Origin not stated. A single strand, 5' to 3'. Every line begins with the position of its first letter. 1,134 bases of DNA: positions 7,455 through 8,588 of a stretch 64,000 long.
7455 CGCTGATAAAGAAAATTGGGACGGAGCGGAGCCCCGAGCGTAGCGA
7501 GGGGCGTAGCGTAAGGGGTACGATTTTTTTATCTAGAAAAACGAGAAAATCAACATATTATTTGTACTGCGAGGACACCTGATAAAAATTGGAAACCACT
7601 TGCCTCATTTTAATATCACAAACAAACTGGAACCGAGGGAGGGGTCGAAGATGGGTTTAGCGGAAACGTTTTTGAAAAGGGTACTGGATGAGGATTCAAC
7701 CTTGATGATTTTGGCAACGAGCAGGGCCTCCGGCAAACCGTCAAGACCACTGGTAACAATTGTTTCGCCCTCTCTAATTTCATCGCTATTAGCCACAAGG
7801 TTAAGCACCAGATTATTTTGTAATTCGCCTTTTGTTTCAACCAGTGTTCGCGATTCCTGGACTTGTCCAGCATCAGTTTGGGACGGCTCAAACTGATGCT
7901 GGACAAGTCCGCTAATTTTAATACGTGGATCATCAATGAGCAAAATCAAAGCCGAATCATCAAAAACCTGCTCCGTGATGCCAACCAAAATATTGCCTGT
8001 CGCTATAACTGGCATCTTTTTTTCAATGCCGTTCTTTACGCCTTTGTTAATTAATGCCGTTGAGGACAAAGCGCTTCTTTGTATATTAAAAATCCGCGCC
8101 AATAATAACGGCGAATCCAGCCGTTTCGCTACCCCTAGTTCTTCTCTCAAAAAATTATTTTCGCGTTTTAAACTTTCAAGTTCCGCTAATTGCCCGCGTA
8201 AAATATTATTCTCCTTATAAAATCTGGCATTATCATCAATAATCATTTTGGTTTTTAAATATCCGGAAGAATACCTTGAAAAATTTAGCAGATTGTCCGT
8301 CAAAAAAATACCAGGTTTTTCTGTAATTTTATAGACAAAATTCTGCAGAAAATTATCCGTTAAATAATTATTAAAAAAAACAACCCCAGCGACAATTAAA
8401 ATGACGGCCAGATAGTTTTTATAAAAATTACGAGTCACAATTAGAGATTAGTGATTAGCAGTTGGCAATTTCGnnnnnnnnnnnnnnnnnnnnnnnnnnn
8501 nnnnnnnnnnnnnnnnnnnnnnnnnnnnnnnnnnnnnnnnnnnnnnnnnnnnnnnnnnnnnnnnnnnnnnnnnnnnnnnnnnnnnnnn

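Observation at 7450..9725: Perfect 143-bp inverted repeats bracket mreC-mreB (potentially invertible 2-kb cell-shape segment)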

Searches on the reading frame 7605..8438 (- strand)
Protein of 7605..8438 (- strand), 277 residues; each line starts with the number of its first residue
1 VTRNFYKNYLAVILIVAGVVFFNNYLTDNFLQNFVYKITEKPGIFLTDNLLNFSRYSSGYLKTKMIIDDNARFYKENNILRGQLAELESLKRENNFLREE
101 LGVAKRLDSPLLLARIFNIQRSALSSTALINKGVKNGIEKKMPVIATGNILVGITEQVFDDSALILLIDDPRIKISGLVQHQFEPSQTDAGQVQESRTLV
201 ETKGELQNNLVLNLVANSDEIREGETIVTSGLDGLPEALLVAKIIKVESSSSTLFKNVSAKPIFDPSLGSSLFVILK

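Call 8: search_protein_families(library=pfam, proteins=[window:7605-8438:-], max_evalue=0.01)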
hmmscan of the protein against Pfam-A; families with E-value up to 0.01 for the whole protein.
window:7605-8438:- (277 aa): 1 family
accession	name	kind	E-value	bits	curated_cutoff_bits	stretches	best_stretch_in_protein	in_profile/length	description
PF04085.20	MreC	-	1e-25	90.7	28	1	120-275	5-146/147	Rod shape-determining protein MreC, barrel core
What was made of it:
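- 7605..8438 (-): mreC. Pfam PF04085, 90.7 bits (call 8).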

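Call 13: find_encoding_contigs(protein=window:7605-8438:-, flank=10000, max_places=10)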
Protein window:7605-8438:- (277 aa): 1 contig read that carries it; 1 place shown.
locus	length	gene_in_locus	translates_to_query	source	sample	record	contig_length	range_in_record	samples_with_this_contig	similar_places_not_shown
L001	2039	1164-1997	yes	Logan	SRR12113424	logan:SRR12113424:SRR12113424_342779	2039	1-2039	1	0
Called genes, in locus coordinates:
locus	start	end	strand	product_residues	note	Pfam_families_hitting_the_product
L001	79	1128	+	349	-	PF06723:MreB_Mbl, PF00022:Actin (weak), PF00012:HSP70, PF11104:PilM_2 (faint), PF14450:FtsA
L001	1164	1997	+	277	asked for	PF04085:MreC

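Call 29: find_homologous_proteins(query=window:7605-8438:-, max_evalue=1e-20)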
Query window:7605-8438:- (277 aa): 77 proteins with E <= 1e-20 among 2664 candidates.
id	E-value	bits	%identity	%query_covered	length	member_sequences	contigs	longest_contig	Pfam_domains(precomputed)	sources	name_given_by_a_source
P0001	3.8e-170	582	100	100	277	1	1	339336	PF04085.21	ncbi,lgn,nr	ncbi:MAG: rod shape-determining protein MreC [Candidatus Yanofskybacteria bacterium]|nr:rod shape-de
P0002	7.7e-122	424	74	100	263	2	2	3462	PF04085.21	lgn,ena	-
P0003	2.3e-119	416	73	99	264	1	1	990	PF04085.21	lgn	-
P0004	1.9e-115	403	71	100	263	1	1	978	PF04085.21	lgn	-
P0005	7.3e-112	391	70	100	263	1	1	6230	PF04085.21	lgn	-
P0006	1.4e-111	390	70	100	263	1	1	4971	PF04085.21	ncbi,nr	ncbi:MAG: rod shape-determining protein MreC [Candidatus Yanofskybacteria bacterium]|nr:rod shape-de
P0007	8.8e-102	358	62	100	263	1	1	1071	PF04085.21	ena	-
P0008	8.0e-101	355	64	98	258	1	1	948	PF04085.21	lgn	-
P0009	1.0e-100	355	62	100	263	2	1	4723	PF04085.21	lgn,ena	-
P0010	4.9e-99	349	62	100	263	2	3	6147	PF04085.21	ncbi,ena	-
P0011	6.3e-98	345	61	100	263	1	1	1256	PF04085.21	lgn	-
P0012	3.6e-97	343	67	95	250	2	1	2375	PF04085.21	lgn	-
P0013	7.8e-96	339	60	100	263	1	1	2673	PF04085.21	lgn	-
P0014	3.3e-95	337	62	100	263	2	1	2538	PF04085.21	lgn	-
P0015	8.4e-95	335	60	100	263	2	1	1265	PF04085.21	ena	-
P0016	7.8e-93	329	60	99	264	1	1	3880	PF04085.21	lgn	-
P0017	8.0e-93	329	59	100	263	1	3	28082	PF04085.21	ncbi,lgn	-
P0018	8.2e-93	329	57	100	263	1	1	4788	PF04085.21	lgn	-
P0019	3.6e-90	320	58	100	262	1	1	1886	PF04085.21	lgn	-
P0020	3.2e-89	317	58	100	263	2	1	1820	PF04085.21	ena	-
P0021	6.7e-89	316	56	100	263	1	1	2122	PF04085.21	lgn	-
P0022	6.0e-88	313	55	99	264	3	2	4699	PF04085.21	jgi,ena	-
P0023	9.9e-88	312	57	100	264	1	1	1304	PF04085.21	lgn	-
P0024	5.8e-87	310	56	99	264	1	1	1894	PF04085.21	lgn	-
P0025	5.4e-84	300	55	100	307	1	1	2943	PF04085.21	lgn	-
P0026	7.0e-84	299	60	96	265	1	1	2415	PF04085.21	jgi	jgi:rod shape-determining protein MreC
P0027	1.0e-83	299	53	100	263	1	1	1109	PF04085.21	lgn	-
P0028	1.4e-83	298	55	100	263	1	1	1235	PF04085.21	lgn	-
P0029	4.8e-82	293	55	95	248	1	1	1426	PF04085.21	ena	-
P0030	2.2e-81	291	52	100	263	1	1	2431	PF04085.21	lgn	-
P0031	6.3e-79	283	55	98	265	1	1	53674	PF04085.21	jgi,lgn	jgi:rod shape-determining protein MreC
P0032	2.7e-78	281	51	100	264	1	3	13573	PF04085.21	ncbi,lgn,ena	ncbi:MAG: rod shape-determining protein MreC [Patescibacteria group bacterium]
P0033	2.5e-77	278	55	92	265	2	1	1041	PF04085.21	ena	-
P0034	1.2e-76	276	53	97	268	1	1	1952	PF04085.21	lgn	-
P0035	3.4e-76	274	64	77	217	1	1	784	PF04085.21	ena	-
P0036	2.2e-74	268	51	100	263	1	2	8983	PF04085.21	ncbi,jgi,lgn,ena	-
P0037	2.5e-74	268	54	92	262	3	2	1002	PF04085.21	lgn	-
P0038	2.8e-73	265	52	100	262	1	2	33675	PF04085.21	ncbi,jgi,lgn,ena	-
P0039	4.0e-73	264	51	100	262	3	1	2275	PF04085.21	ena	-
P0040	1.9e-72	262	51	100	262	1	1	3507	PF04085.21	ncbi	-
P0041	3.3e-72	261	51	100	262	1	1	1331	PF04085.21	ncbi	-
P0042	1.2e-71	259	52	100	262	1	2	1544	PF04085.21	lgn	-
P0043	1.5e-71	259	52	100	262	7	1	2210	PF04085.21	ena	-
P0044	2.1e-71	259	50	100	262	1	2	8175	PF04085.21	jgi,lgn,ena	-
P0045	3.4e-71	258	52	100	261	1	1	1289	PF04085.21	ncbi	-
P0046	5.4e-71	257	51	100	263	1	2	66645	PF04085.21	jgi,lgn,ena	-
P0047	7.5e-71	257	50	99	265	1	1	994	PF04085.21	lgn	-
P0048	1.1e-70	256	52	100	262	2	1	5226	PF04085.21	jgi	jgi:rod shape-determining protein MreC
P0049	4.3e-70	254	49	100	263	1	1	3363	PF04085.21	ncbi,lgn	ncbi:MAG: rod shape-determining protein MreC [Candidatus Paceibacterota bacterium]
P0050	3.4e-69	251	52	94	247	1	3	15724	PF04085.21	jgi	jgi:rod shape-determining protein MreC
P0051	1.9e-68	249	51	100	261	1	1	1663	PF04085.21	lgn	-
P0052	4.1e-68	248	51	92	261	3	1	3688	PF04085.21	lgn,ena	-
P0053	6.8e-68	247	48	92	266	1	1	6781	PF04085.21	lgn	-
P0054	2.4e-67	245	50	100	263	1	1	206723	PF04085.21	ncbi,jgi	jgi:rod shape-determining protein MreC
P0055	2.6e-67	245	45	100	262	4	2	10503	PF04085.21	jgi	jgi:rod shape-determining protein MreC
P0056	4.8e-66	241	46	100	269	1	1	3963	PF04085.21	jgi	jgi:rod shape-determining protein MreC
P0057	1.3e-63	233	49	92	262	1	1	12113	PF04085.21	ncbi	-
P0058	2.7e-62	229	49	97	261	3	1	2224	PF04085.21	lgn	-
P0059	1.9e-59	219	54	76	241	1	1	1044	PF04085.21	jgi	jgi:rod shape-determining protein MreC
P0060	3.0e-58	216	44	100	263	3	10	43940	PF04085.21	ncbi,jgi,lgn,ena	ncbi:MAG TPA: rod shape-determining protein MreC [Candidatus Paceibacterota bacterium]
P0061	4.6e-55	205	48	84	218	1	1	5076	PF04085.21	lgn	-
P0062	1.3e-54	204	57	73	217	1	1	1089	PF04085.21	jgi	-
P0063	6.9e-52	195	55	64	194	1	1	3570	PF04085.21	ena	-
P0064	3.5e-41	160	36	99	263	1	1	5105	PF04085.21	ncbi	-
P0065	1.1e-40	158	35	91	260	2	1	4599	PF04085.21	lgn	-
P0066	9.5e-40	155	35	91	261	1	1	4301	PF04085.21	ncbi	-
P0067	2.7e-39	153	37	97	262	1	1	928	PF04085.21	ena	-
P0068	1.9e-38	151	37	91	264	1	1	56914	PF04085.21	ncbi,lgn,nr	ncbi:MAG: rod shape-determining protein MreC [bacterium]|nr:rod shape-determining protein MreC [bact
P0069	5.2e-37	146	36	91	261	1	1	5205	PF04085.21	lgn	-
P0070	6.3e-37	146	34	94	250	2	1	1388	PF04085.21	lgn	-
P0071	2.6e-36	144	35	93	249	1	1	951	PF04085.21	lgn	-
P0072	2.7e-36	144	34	99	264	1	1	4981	PF04085.21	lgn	-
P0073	5.0e-36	143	35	96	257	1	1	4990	PF04085.21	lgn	-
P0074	1.5e-35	141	34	91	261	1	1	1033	PF04085.21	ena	-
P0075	2.1e-35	141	35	96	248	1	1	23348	PF04085.21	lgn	-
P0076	1.0e-34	138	35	88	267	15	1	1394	PF04085.21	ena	-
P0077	1.3e-30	125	34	95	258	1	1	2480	PF04085.21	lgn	-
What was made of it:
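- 7605..8438 (-): 100% identical to an NCBI Yanofskybacteria MreC (call 29).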

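Call 30: find_encoding_contigs(protein=P0002, flank=6000, max_places=4)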
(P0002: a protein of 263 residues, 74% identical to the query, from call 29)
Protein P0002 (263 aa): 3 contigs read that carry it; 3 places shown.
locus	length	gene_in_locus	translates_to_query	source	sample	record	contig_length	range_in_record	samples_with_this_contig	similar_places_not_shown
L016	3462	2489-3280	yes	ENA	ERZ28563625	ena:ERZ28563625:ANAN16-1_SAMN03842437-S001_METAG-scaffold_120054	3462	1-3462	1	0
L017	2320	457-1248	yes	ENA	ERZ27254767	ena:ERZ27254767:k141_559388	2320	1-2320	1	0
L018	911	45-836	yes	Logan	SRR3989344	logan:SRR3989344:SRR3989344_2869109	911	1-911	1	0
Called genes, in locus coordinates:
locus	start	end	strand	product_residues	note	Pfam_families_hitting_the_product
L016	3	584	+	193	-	?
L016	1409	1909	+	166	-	PF06723:MreB_Mbl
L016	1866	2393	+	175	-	PF06723:MreB_Mbl, PF14450:FtsA (weak)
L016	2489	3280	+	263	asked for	PF04085:MreC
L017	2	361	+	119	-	?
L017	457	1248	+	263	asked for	PF04085:MreC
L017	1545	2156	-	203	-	-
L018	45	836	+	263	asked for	PF04085:MreC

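Call 31: find_encoding_contigs(protein=P0005, flank=6000, max_places=4)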
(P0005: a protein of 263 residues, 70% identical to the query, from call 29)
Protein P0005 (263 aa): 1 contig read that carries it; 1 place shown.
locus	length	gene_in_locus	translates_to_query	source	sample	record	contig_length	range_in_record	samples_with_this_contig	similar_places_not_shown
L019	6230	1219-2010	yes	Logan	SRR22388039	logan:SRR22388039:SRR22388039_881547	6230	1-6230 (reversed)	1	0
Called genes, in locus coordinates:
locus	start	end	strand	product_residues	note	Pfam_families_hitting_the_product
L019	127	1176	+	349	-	PF06723:MreB_Mbl, PF00022:Actin (weak), PF00012:HSP70, PF11104:PilM_2 (faint), PF14450:FtsA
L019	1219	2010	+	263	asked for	PF04085:MreC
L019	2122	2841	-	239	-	-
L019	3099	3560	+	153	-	-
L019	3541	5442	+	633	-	PF03717:PBP_dimer, PF00905:Transpeptidase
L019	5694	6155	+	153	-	PF03449:GreA_GreB_N, PF01272:GreA_GreB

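Call 32: find_encoding_contigs(protein=P0006, flank=6000, max_places=4)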
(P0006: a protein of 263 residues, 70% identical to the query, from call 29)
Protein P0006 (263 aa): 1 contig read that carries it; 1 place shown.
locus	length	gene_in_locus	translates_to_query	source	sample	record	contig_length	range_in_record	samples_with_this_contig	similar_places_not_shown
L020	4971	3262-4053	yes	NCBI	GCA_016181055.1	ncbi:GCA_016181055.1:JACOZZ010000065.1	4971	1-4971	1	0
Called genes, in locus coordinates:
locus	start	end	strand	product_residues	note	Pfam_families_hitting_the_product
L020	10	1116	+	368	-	PF00587:tRNA-synt_2b, PF03129:HGTP_anticodon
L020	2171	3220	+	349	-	PF06723:MreB_Mbl, PF00022:Actin, PF25216:Volactin (faint), PF00012:HSP70, PF11104:PilM_2 (faint), PF14450:FtsA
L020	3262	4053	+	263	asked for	PF04085:MreC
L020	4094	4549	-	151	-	-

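Call 33: find_encoding_contigs(protein=P0017, flank=6000, max_places=4)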
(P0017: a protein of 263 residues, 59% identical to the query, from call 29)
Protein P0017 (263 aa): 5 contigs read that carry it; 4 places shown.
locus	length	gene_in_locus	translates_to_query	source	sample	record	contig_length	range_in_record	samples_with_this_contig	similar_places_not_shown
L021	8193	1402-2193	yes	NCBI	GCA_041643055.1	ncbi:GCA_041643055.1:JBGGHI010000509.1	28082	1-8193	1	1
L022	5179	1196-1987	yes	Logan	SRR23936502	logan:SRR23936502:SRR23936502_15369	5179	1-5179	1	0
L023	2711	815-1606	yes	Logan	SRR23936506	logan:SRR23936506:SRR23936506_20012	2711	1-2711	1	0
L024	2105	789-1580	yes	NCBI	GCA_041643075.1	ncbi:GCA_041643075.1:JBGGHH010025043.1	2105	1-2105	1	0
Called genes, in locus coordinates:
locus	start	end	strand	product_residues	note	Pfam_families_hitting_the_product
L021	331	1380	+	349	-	PF06723:MreB_Mbl, PF00022:Actin (weak), PF00012:HSP70, PF11104:PilM_2 (faint), PF14450:FtsA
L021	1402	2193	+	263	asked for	PF04085:MreC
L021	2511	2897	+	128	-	-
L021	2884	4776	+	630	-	PF03717:PBP_dimer, PF00905:Transpeptidase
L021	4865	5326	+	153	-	PF03449:GreA_GreB_N, PF01272:GreA_GreB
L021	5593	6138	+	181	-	-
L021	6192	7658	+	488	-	PF01336:tRNA_anti-codon, PF00152:tRNA-synt_2, PF01409:tRNA-synt_2d (faint)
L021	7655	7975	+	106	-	-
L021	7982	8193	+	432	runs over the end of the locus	PF02403:Seryl_tRNA_N, PF00587:tRNA-synt_2b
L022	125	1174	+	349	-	PF06723:MreB_Mbl, PF00022:Actin (weak), PF00012:HSP70, PF11104:PilM_2 (faint), PF14450:FtsA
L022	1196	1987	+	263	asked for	PF04085:MreC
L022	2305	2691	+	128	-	-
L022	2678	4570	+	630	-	PF03717:PBP_dimer, PF00905:Transpeptidase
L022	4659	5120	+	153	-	PF03449:GreA_GreB_N, PF01272:GreA_GreB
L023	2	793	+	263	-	?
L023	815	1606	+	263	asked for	PF04085:MreC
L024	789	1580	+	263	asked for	PF04085:MreC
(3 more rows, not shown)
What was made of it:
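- (10) Gene order mreB-mreC-(spacer)-mreD-mrdA on one strand is the same in all relatives (calls 30-33).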

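Call 35: search_protein_families(library=pfam, proteins=[L019:2122-2841:-, L020:4094-4549:-, L017:1545-2156:-, L019:3099-3560:+, L021:2511-2897:+], max_evalue=1)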
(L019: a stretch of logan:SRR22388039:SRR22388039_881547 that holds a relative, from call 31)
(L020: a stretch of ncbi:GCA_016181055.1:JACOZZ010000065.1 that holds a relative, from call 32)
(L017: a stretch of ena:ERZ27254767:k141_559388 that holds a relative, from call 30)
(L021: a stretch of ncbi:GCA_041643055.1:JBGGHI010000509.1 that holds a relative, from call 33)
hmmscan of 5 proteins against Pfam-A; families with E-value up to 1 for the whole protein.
L019:2122-2841:- (239 aa): 0 families

L020:4094-4549:- (151 aa): 2 families
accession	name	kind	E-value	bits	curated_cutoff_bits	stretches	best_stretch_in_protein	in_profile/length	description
PF00892.27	EamA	-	0.0011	19.6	28.2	1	7-144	7-133/135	EamA-like transporter family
PF11364.13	DUF3165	-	0.04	14.7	25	1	77-142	6-68/81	Protein of unknown function (DUF3165)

L017:1545-2156:- (203 aa): 2 families
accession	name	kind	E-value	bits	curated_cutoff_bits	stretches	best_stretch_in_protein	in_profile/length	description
PF05230.16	MASE2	-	0.042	14.3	25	1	40-107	12-75/89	MASE2 domain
PF22954.2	DUF7027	-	0.12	12.7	27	1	93-137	46-87/100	Domain of unknown function (DUF7027)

L019:3099-3560:+ (153 aa): 2 families
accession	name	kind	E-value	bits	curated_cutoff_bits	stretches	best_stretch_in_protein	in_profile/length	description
PF04093.17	MreD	-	0.0033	18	24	1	14-138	12-143/158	rod shape-determining protein MreD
PF01372.22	Melittin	-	0.031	14.7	20.6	1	12-27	4-19/26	Melittin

L021:2511-2897:+ (128 aa): 3 families
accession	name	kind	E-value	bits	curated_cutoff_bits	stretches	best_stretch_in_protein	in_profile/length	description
PF04093.17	MreD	-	0.0049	17.4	24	1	11-118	34-147/158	rod shape-determining protein MreD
PF11992.13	TgpA_N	-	0.12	11.8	30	1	29-124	2-93/333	TgpA N-terminal domain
PF17647.6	DUF5518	-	0.9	10.1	27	1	42-93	51-102/116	Family of unknown function (DUF5518)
